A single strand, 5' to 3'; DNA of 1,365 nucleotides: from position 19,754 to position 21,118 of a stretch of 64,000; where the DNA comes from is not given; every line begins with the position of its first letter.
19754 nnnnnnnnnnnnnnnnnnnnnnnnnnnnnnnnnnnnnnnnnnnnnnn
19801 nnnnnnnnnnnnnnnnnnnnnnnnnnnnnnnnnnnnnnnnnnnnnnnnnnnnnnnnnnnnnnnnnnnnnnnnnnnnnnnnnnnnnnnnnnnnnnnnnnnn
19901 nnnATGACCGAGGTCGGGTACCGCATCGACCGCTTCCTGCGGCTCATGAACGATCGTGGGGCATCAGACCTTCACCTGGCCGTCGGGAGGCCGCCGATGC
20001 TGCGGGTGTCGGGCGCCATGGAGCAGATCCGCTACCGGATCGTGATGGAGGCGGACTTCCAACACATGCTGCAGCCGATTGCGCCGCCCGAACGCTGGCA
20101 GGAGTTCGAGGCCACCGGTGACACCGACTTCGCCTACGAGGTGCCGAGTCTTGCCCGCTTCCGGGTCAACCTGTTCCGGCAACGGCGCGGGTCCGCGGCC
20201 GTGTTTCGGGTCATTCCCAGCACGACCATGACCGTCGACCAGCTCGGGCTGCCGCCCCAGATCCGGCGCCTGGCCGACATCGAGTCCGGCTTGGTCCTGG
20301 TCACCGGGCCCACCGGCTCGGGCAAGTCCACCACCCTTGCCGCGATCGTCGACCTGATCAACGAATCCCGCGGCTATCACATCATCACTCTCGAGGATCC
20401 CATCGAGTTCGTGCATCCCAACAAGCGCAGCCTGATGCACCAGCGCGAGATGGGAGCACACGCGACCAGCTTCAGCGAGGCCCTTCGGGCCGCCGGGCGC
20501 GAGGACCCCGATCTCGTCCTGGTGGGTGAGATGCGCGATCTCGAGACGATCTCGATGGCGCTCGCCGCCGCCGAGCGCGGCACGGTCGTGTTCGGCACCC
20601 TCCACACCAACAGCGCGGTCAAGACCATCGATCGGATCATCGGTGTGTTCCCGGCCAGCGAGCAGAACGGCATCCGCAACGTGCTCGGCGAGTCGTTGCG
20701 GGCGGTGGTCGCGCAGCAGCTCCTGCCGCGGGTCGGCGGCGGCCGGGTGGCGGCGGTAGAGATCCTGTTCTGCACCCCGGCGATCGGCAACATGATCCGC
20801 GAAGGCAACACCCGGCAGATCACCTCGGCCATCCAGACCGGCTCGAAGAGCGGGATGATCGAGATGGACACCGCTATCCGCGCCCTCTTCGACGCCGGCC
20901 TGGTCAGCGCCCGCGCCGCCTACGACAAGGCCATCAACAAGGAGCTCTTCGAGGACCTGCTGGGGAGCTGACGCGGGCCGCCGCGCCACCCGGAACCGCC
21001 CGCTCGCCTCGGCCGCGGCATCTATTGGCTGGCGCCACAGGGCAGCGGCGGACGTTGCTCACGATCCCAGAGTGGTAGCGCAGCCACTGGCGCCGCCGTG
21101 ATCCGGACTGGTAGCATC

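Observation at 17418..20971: Orphan two-gene module: a HEAT-repeat::PilT ATPase fusion translationally coupled (ATGA) to a canonical PilT, with no other pilus or secretion genes nearby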

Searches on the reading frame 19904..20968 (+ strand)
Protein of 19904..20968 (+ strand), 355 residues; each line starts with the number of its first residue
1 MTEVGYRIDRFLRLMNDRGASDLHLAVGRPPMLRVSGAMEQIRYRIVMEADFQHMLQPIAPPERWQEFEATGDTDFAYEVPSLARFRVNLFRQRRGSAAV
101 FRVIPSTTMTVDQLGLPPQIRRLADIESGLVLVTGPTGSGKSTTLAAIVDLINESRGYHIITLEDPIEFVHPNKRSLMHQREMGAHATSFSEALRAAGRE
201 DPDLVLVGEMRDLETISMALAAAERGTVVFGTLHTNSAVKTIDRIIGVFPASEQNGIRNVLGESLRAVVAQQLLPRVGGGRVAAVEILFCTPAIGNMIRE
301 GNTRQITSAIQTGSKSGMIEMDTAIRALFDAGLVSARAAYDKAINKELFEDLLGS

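Call 6: search_protein_families(library=pfam, proteins=[window:19904-20968:+], max_evalue=0.01)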
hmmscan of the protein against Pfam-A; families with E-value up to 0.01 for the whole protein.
window:19904-20968:+ (355 aa): 14 families
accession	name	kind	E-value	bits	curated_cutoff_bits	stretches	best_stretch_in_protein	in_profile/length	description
PF00437.27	T2SSE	-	1.4e-42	146.2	24.9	1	68-276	75-280/370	Type II/IV secretion system protein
PF13604.12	AAA_30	-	2.2e-05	24.7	27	1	121-218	11-105/191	AAA domain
PF13191.12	AAA_16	-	2.4e-05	25.4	32.6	1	123-197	19-97/167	AAA ATPase domain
PF25199.1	nSTAND_NTPase5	-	7.5e-05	23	34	1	129-170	42-83/145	Novel STAND NTPase 5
PF13555.12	AAA_29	-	9.8e-05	22.5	27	1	126-152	19-46/61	P-loop containing region of AAA domain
PF13245.12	AAA_19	-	0.00023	21.8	25.1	1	125-197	8-75/134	AAA domain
PF13476.12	AAA_23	-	0.00034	21.8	27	1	126-148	17-39/201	AAA domain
PF13401.12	AAA_22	-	0.00069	20.4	27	1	128-163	5-41/130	AAA domain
PF01935.23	DUF87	-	0.0015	19.1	23.2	1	132-162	27-57/220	Helicase HerA, central domain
PF13514.12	AAA_27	-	0.0015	18.6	22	1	127-216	25-107/206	AAA domain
PF00005.33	ABC_tran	-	0.0019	19.3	25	1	130-172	13-52/137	ABC transporter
PF06414.18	Zeta_toxin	-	0.0043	17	22.3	1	130-183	18-70/199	Zeta toxin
PF20720.3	nSTAND3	-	0.0072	16.5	27.2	0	127-168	16-56/155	Novel STAND NTPase 3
PF03266.21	NTPase_1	-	0.0074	16.6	23.9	0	131-155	2-26/168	NTPase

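Call 7: search_protein_families(library=ncbifam, proteins=[window:19904-20968:+], max_evalue=0.01)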
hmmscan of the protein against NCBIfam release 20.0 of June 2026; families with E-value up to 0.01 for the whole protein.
window:19904-20968:+ (355 aa): 23 families
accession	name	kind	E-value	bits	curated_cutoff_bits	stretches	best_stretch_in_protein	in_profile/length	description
TIGR01420.1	pilT_fam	subfamily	5.2e-131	436.9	319.1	1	8-346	2-341/343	PilT/PilU family type 4a pilus ATPase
TIGR02524.1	dot_icm_DotB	equivalog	6e-49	167.1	463.3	1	8-338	6-349/358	Dot/Icm type IV secretion system ATPase DotB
TIGR02525.1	plasmid_TraJ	equivalog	1.5e-36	126.2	368.3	1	84-295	100-319/372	plasmid transfer ATPase TraJ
TIGR02538.1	type_IV_pilB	equivalog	3.2e-35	121.8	675.65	1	86-276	268-454/564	type IV-A pilus assembly ATPase PilB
TIGR02533.1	type_II_gspE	equivalog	2.9e-34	118.6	630.25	1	87-277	196-382/486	type II secretion system ATPase GspE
NF007755.0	PRK10436.1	equivalog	3.1e-34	118.5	617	1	67-276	151-357/465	type II secretion system protein GspE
NF041000.1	ATPase_ComGA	equivalog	1.6e-32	112.6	300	1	97-275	94-266/267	competence type IV pilus ATPase ComGA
NF053534.1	T4PilAsmATPsTfpB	equivalog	3e-29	101.9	850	1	120-248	328-454/584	type IV pilus assembly ATPase TfpB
NF058587.1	archaellum_moto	equivalog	6.9e-16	58.1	550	1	131-247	278-395/527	archaellum flagellar ATPase motor FlaI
TIGR02788.1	VirB11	equivalog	5.8e-14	51.8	249.95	1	130-254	146-271/308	P-type DNA transfer ATPase VirB11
TIGR02782.1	TrbB_P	equivalog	2.1e-12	47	304.55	1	131-272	139-279/303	P-type conjugative transfer ATPase TrbB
TIGR03819.1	heli_sec_ATPase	hypoth_equivalog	8.9e-11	41.6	373.15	1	131-245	181-297/340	TadA family conjugal transfer-associated ATPase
NF053672.1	bindosome_BasE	exception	2.4e-10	39.8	1000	1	131-249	273-392/512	bindosome assembly system ATPase subunit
NF010407.0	PRK13833.1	subfamily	9.9e-10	38.3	499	1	130-272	146-286/323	conjugal transfer protein TrbB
NF010425.0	PRK13851.1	equivalog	1.5e-09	37.2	461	1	131-254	165-289/344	type IV secretion system protein VirB11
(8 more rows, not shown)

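Call 29: search_solved_structures(query=window:19904-20968:+, max_evalue=1e-20, show_alignments=1)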
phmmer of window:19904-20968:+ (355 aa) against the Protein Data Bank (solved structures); distinct sequences matched with E-value up to 1e-20: 23.
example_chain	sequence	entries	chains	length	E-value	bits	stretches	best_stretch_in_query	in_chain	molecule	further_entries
3jvu_A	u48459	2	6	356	6.1e-110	370.5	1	12-347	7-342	Twitching mobility protein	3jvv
2ewv_A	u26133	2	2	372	3.7e-92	312.1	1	14-344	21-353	twitching motility protein PilT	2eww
2gsz_A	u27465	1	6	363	3.8e-92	312.1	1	15-344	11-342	twitching motility protein PilT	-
6ojx_A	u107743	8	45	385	8.4e-89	301.1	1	12-329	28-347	Twitching motility pilus retraction ATPase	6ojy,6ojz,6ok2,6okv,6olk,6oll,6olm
5zfq_A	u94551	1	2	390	9.6e-87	294.3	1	12-345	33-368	Twitching motility pilus retraction protein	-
5fl3_A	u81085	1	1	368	2.2e-82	280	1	11-350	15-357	PILI RETRACTION PROTEIN PILT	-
2eyu_A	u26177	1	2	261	3.6e-73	249.7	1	111-344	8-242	twitching motility protein PilT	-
9n32_A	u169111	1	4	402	4.6e-62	213.2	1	8-338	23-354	PilU protein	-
10my_A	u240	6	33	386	6e-60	206.2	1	5-336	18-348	PilT/PilU family type 4a pilus ATPase | Twitching motility protein PilT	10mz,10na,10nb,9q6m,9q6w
6geb_A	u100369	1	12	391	1.4e-40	142.6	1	8-338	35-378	DotB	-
6gef_A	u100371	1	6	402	3.8e-28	101.7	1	93-295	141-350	Type IV secretion system protein DotB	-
4pht_A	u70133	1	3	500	4.2e-26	95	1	86-268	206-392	General secretory pathway protein E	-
1p9r_A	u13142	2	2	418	4.3e-26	95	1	86-265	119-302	General secretion pathway protein E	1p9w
4kss_A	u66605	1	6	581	7.2e-26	94.3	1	86-265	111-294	Type II secretion system protein E, hemolysin-coregulated protein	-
4ksr_A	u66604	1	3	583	8.2e-26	94.1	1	86-265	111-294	Type II secretion system protein E, Hemolysin-coregulated protein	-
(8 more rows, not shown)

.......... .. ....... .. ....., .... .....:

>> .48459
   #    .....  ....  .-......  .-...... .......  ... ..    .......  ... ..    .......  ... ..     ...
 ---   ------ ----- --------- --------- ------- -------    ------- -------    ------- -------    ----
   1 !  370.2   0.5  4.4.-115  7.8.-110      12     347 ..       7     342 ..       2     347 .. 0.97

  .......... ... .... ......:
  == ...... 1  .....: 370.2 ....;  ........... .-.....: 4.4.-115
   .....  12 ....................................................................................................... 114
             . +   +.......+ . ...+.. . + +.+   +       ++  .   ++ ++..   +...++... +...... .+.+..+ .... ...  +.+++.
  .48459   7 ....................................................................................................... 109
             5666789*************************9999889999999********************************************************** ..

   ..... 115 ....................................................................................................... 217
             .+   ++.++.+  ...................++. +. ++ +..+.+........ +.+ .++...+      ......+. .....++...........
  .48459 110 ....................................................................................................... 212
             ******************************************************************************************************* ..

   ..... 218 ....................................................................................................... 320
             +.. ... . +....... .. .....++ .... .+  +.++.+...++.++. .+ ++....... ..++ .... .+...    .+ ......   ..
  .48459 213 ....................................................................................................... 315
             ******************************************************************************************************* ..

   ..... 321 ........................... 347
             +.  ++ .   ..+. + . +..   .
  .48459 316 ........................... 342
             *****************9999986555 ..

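Call 43: search_protein_representatives(protein=window:19904-20968:+)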
Query: 355 residues. Proteins with E-value up to 0.001 (for the whole library): 45060; up to 1e-10: 29404; up to 1e-30: 7474. The best 150 are listed.
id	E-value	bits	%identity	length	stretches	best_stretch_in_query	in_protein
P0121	4.5e-150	515.6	41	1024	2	7-340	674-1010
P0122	2.8e-143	493.3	39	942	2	8-329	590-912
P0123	1.0e-141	488.2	41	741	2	10-336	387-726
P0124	1.8e-138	477.5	62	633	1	6-351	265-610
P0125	4.0e-138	476.3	64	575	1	6-351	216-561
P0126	1.3e-137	474.7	62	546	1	7-351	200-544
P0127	8.3e-135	465.4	60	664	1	7-351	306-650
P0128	2.3e-134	464.0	60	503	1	3-351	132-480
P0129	3.6e-130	450.2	59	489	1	7-349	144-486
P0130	6.7e-130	449.3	59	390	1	4-351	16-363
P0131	1.6e-128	444.8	39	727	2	15-337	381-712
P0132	1.3e-123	428.7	37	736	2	11-336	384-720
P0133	4.4e-122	423.6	56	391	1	6-350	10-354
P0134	9.5e-122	422.5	37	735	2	19-338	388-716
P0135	1.7e-121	421.7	38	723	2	8-353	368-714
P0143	3.0e-110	384.8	45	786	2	7-346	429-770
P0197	6.6e-102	357.3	52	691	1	7-350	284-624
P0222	1.4e-99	349.7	51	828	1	7-347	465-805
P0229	5.6e-99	347.7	52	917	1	6-351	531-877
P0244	7.9e-98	343.9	50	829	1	11-353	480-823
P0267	2.5e-96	339.0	52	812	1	17-348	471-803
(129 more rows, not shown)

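Call 47: search_protein_families(library=pfam, proteins=[P0121, P0122, P0123, P0143, P0222, P0229, P0244, P0267], max_evalue=0.0001)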
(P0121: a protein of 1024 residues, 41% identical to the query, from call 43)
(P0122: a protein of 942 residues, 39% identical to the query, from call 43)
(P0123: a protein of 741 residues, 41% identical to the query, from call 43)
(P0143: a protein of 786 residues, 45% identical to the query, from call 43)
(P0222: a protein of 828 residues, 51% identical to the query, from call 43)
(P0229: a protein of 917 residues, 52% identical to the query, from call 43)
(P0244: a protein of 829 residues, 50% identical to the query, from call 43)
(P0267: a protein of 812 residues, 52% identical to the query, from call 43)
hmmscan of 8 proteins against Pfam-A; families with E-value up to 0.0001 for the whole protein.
P0121 (1024 aa): 26 families (the best 25 are shown)
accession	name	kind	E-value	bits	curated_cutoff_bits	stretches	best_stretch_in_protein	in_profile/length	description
PF00437.27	T2SSE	-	5.8e-89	298.8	24.9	2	680-949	15-284/370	Type II/IV secretion system protein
PF13401.12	AAA_22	-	2.6e-12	47.6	27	0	796-882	4-96/130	AAA domain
PF13191.12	AAA_16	-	3.2e-11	44.4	32.6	0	426-459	23-63/167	AAA ATPase domain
PF01935.23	DUF87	-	2.1e-10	41.5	23.2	0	431-460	27-56/220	Helicase HerA, central domain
PF25199.1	nSTAND_NTPase5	-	3e-10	40.5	34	0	426-477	40-93/145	Novel STAND NTPase 5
PF13555.12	AAA_29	-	1.4e-08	34.8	27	0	427-448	22-43/61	P-loop containing region of AAA domain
PF13476.12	AAA_23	-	3.3e-08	34.8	27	0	425-447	17-39/201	AAA domain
PF04851.21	ResIII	-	1.3e-07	32.1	22.5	0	792-846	19-73/164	Type III restriction enzyme, res subunit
PF20720.3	nSTAND3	-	1.3e-07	31.9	27.2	0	795-838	15-57/155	Novel STAND NTPase 3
PF00005.33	ABC_tran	-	1.4e-07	32.6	25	0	799-825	13-38/137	ABC transporter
PF13604.12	AAA_30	-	1.4e-07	31.9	27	0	420-509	11-97/191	AAA domain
PF01580.24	FtsK_SpoIIIE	-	1.4e-07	31.6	24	0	430-449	42-61/221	FtsK/SpoIIIE family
PF00004.35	AAA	-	2.6e-07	31.6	21.2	0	430-509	1-66/131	ATPase family associated with various cellular activities (AAA)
PF13245.12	AAA_19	-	7.9e-07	29.8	25.1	0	425-456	9-40/134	AAA domain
PF20703.3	nSTAND1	-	1e-06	29.1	27.1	0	793-960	30-175/379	Novel STAND NTPase 1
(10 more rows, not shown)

P0122 (942 aa): 18 families
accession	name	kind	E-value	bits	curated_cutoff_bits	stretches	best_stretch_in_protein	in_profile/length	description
PF00437.27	T2SSE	-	7.5e-61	206.2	24.9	2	188-464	8-280/370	Type II/IV secretion system protein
PF13191.12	AAA_16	-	5.4e-11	43.7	32.6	0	701-737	15-51/167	AAA ATPase domain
PF13401.12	AAA_22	-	1.2e-10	42.2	27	0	314-352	3-40/130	AAA domain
PF20720.3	nSTAND3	-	1.4e-09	38.3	27.2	0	709-761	16-69/155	Novel STAND NTPase 3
PF13604.12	AAA_30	-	9e-09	35.8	27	0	701-737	9-45/191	AAA domain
PF13245.12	AAA_19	-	8.4e-08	32.9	25.1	0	314-345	9-40/134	AAA domain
PF13555.12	AAA_29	-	1.2e-07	31.8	27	0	316-344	22-50/61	P-loop containing region of AAA domain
PF25199.1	nSTAND_NTPase5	-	2e-07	31.3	34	0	316-356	41-81/145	Novel STAND NTPase 5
PF00005.33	ABC_tran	-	3.1e-07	31.5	25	0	707-798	8-80/137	ABC transporter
PF00004.35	AAA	-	3.3e-07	31.3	21.2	0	713-792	1-66/131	ATPase family associated with various cellular activities (AAA)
PF10412.15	TrwB_AAD_bind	-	1.2e-06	28.2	20.5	0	313-349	12-48/387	Type IV secretion-system coupling protein DNA-binding domain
PF02492.25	cobW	-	1.5e-06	28.3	20.7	0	713-732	3-22/180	CobW/HypB/UreG, nucleotide-binding domain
PF03029.23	ATP_bind_1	-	1.6e-05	25.3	27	0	715-739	1-26/240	Conserved hypothetical ATP binding protein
PF13521.12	AAA_28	-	1.7e-05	25.5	27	0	713-757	2-40/164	AAA domain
PF13173.12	AAA_14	-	2.1e-05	25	27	0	712-760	4-53/129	AAA domain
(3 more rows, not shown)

P0123 (741 aa): 22 families
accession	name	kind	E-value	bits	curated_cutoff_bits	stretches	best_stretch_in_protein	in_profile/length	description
PF00437.27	T2SSE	-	1.4e-93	314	24.9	2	509-676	134-318/370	Type II/IV secretion system protein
PF13191.12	AAA_16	-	8.5e-11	43.1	32.6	0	122-208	13-107/167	AAA ATPase domain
PF13401.12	AAA_22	-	4.8e-10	40.3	27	0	515-556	3-43/130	AAA domain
PF25199.1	nSTAND_NTPase5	-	5.8e-09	36.4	34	0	127-183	35-91/145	Novel STAND NTPase 5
PF13604.12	AAA_30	-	1.3e-08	35.3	27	0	123-160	8-45/191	AAA domain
PF13555.12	AAA_29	-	3.6e-07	30.3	27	0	127-154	16-43/61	P-loop containing region of AAA domain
PF20720.3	nSTAND3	-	4.4e-07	30.2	27.2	0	131-175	15-61/155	Novel STAND NTPase 3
PF01935.23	DUF87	-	5.5e-07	30.3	23.2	0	521-562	27-68/220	Helicase HerA, central domain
PF03215.21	Rad17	-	6.1e-07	30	23.8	0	128-202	40-117/186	Rad17 P-loop domain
PF24883.2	NPHP3_N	-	7.7e-07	29.9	24.8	0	131-162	20-51/164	Nephrocystin 3, N-terminal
PF06414.18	Zeta_toxin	-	9.6e-07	28.9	22.3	0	131-222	14-111/199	Zeta toxin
PF12775.13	AAA_7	-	1.2e-06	28.6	25.8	0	494-548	11-64/181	P-loop containing dynein motor region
PF13476.12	AAA_23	-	6.1e-06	27.4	27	0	132-156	18-42/201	AAA domain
PF13245.12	AAA_19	-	6.3e-06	26.8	25.1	0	133-165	11-43/134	AAA domain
PF01580.24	FtsK_SpoIIIE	-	2.3e-05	24.4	24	0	135-154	41-60/221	FtsK/SpoIIIE family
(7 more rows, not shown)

P0143 (786 aa): 1 family
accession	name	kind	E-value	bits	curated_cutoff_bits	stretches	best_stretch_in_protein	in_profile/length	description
PF00437.27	T2SSE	-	1.5e-45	155.9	24.9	1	508-701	92-281/370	Type II/IV secretion system protein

P0222 (828 aa): 1 family
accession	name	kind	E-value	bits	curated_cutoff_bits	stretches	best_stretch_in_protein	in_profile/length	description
PF00437.27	T2SSE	-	1.8e-54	185.3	24.9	1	462-735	8-281/370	Type II/IV secretion system protein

P0229 (917 aa): 9 families
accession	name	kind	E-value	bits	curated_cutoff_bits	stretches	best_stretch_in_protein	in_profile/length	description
PF00437.27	T2SSE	-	3.3e-50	171.2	24.9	1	528-803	7-281/370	Type II/IV secretion system protein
PF13646.12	HEAT_2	-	3.1e-48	162.4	27.7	5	143-227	2-88/88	HEAT repeats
PF02985.28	HEAT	-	1.3e-26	90.6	23.5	0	142-168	2-28/31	HEAT repeat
PF13513.12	HEAT_EZ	-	4.1e-17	62.7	27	0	140-167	28-55/55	HEAT-like repeat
PF03130.22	HEAT_PBS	-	1.4e-15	56.4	20.9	0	441-466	2-27/27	PBS lyase HEAT-like repeat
PF12717.13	Cnd1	-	2e-10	41.4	26.4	0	145-216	63-132/162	non-SMC mitotic condensation complex subunit 1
PF01602.26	Adaptin_N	-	7.6e-10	38.4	37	0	142-260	153-256/524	Adaptin N terminal region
PF01347.28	Vitellogenin_N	-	1.1e-08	34.6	24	0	330-394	458-530/590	Lipoprotein amino terminal region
PF21581.3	SCD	-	6.6e-05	23.6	27.5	0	242-263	39-60/75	Stromalin conservative domain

P0244 (829 aa): 6 families
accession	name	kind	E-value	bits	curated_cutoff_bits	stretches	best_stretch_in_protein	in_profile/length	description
PF00437.27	T2SSE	-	7.8e-46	156.8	24.9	1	554-747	93-282/370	Type II/IV secretion system protein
PF13646.12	HEAT_2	-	4.3e-28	97.9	27.7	3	309-380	11-82/88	HEAT repeats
PF02985.28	HEAT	-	3e-09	36.7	23.5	0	239-260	4-25/31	HEAT repeat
PF03130.22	HEAT_PBS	-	1.2e-08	35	20.9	0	345-371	1-27/27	PBS lyase HEAT-like repeat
PF13401.12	AAA_22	-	3.2e-06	27.9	27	1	595-682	3-96/130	AAA domain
PF13191.12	AAA_16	-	8.5e-05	23.5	32.6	0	595-670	22-85/167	AAA ATPase domain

P0267 (812 aa): 3 families
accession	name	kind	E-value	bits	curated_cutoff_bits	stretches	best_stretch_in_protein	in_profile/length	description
PF00437.27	T2SSE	-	1.3e-44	152.8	24.9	1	527-756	80-333/370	Type II/IV secretion system protein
PF25199.1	nSTAND_NTPase5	-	4.2e-05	23.8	34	1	575-668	34-136/145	Novel STAND NTPase 5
PF13191.12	AAA_16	-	9.2e-05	23.4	32.6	0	572-613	14-52/167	AAA ATPase domain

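Call 57: find_homologous_proteins(query=P0244, max_evalue=1e-10)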
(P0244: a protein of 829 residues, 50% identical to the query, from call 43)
Query P0244 (829 aa): 125 proteins with E <= 1e-10 among 8000 candidates; the best 120 are listed.
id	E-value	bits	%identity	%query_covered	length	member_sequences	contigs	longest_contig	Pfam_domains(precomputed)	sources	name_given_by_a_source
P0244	0.0e+0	1828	100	100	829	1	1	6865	PF00437.27,PF02985.29,PF03130.23,PF13401.13,PF13646.13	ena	-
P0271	0.0e+0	1654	89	100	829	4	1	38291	PF00437.27,PF02985.29,PF03130.23,PF13401.13,PF13646.13,PF13191.13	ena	-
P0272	0.0e+0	1536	83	100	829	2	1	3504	PF00437.27,PF02985.29,PF03130.23,PF13401.13,PF13646.13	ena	-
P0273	0.0e+0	1505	82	100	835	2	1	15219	PF00437.27,PF02985.29,PF13401.13,PF13646.13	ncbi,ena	-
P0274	0.0e+0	1456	79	100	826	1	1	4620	PF00437.27,PF02985.29,PF03130.23,PF13401.13,PF13646.13,PF13191.13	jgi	jgi:twitching motility protein PilT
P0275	0.0e+0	1443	77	100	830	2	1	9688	PF00437.27,PF02985.29,PF03130.23,PF13401.13,PF13513.13,PF13646.13,PF13191.13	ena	-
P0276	0.0e+0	1188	65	100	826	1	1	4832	PF00437.27,PF02985.29,PF03130.23,PF13513.13,PF13646.13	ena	-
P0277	0.0e+0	1183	65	100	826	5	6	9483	PF00437.27,PF02985.29,PF13401.13,PF13646.13,PF13191.13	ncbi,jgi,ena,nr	ncbi:MAG TPA: PilT/PilU family type 4a pilus ATPase [Thermoanaerobaculia bacterium]|nr:PilT/PilU fam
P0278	0.0e+0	1181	66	100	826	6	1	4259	PF00514.30,PF00437.27,PF02985.29,PF03130.23,PF13646.13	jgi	-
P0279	0.0e+0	1173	64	100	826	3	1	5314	PF00437.27,PF02985.29,PF03130.23,PF13646.13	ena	-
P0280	0.0e+0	1121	63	100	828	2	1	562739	PF00514.30,PF00437.27,PF02985.29,PF03130.23,PF13646.13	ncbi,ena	-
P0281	0.0e+0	1097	61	97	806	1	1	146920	PF00437.27,PF02985.29,PF03130.23,PF13401.13,PF13646.13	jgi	jgi:twitching motility protein PilT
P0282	0.0e+0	1080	62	97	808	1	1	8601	PF00514.30,PF00437.27,PF02985.29,PF03130.23,PF13646.13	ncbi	ncbi:MAG: PilT/PilU family type 4a pilus ATPase [Thermoanaerobaculia bacterium]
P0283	0.0e+0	1071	60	100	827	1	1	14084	PF00437.27,PF02985.29,PF03130.23,PF13401.13,PF13646.13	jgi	jgi:twitching motility protein PilT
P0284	1.9e-280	951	67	78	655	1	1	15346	PF00437.27,PF02985.29,PF13401.13,PF13646.13,PF13191.13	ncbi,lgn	-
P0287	2.9e-273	927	54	100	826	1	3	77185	PF00437.27,PF02985.29,PF13401.13,PF13646.13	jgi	-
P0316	2.8e-262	891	52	98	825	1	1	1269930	PF00437.27,PF02985.29,PF03130.23,PF13646.13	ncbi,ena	-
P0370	6.8e-252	856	51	99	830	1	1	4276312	PF00437.27,PF02985.29,PF13401.13,PF13513.13,PF13646.13,PF13191.13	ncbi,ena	-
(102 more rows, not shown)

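Call 58: find_encoding_contigs(protein=P0370, flank=10000, max_places=1)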
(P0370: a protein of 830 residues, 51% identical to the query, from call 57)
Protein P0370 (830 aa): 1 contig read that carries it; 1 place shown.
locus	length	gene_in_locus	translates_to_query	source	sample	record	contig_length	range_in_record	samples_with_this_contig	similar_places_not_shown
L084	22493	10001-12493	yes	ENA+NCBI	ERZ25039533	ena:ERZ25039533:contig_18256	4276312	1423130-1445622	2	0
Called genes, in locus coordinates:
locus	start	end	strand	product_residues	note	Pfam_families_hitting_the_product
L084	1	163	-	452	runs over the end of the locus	PF00072:Response_reg, PF00158:Sigma54_activat, PF01078:Mg_chelatase (faint), PF14532:Sigma54_activ_2, PF07728:AAA_5, PF25601:AAA_lid_14, PF02954:HTH_8 (weak)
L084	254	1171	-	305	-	-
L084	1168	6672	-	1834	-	-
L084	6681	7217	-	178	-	PF14341:PilX_N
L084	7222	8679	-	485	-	PF07963:N_methyl (faint), PF16074:PilW (faint)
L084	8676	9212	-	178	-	PF07963:N_methyl (weak)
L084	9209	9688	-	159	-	PF12019:GspH (weak)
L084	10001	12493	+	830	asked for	PF02985:HEAT (faint), PF13646:HEAT_2 (weak), PF13513:HEAT_EZ (faint), PF13646:HEAT_2, PF00437:T2SSE, PF13191:AAA_16 (weak), PF13401:AAA_22 (faint)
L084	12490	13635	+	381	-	PF00437:T2SSE, PF13191:AAA_16 (weak)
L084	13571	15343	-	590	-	PF00989:PAS (weak), PF08448:PAS_4, PF00512:HisKA, PF02518:HATPase_c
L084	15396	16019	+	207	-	-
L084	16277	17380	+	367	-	PF09587:PGA_cap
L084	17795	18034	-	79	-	-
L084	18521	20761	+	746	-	PF02225:PA, PF04389:Peptidase_M28, PF04253:TFR_dimer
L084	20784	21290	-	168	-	PF03061:4HBT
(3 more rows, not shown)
